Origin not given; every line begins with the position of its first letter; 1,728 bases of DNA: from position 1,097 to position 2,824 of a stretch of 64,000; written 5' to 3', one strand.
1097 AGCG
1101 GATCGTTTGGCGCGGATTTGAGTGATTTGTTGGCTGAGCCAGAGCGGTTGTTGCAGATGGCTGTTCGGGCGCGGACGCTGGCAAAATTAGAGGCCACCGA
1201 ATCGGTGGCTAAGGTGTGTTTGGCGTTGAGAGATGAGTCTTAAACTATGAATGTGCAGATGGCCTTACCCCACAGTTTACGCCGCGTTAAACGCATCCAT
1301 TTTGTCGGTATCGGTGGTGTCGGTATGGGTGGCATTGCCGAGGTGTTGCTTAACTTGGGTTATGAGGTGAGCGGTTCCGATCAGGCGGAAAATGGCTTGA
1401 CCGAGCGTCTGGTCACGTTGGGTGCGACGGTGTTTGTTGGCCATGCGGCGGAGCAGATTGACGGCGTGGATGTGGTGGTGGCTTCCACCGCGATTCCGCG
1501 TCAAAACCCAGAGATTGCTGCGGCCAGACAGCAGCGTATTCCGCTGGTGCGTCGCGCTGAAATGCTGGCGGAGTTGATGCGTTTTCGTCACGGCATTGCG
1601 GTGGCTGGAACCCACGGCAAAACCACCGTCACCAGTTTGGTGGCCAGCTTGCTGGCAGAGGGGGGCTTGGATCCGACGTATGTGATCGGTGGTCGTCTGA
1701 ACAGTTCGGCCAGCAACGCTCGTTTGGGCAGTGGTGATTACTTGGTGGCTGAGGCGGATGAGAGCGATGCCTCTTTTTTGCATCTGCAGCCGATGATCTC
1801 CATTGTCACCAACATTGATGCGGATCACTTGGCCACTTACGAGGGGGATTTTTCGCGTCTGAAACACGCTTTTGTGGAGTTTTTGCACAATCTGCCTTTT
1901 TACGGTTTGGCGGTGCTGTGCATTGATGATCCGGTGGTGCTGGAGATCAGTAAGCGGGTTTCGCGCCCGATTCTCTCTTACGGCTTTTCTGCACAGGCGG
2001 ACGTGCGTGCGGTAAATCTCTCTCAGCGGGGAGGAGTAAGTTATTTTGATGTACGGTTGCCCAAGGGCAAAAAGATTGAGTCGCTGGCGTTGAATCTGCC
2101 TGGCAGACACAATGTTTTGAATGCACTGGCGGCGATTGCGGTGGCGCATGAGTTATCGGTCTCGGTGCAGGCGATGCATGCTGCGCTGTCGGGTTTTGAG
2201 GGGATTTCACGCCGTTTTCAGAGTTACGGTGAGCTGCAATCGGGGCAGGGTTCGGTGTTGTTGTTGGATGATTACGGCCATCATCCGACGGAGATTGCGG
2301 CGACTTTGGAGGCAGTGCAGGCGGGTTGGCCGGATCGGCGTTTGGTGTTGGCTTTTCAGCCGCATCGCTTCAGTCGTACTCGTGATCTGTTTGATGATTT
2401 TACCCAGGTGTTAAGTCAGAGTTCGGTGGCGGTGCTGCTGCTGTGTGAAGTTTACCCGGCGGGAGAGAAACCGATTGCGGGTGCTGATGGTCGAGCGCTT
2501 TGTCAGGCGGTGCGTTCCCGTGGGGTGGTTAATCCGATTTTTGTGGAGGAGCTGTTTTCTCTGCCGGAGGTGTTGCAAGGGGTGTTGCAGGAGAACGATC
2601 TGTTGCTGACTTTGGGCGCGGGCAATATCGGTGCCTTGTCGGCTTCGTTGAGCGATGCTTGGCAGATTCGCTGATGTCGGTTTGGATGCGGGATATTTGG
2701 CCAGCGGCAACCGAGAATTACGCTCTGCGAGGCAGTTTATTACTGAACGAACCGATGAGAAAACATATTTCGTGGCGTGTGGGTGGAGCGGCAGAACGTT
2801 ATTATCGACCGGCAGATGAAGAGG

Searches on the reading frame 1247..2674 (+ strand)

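Call 35: search_protein_families(library=pfam, proteins=[window:1247-2674:+], max_evalue=0.00001)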
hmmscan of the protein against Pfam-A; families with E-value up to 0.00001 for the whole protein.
window:1247-2674:+ (475 aa): 3 families
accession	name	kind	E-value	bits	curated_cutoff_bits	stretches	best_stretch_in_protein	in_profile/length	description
PF01225.30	Mur_ligase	-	1.4e-31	109.2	21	1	16-114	1-94/95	Mur ligase family, catalytic domain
PF08245.18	Mur_ligase_M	-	1.3e-27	97.5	24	1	119-300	1-200/200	Mur ligase middle domain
PF02875.26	Mur_ligase_C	-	1.9e-15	58.2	28.4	1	323-459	2-127/127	Mur ligase, glutamate ligase domain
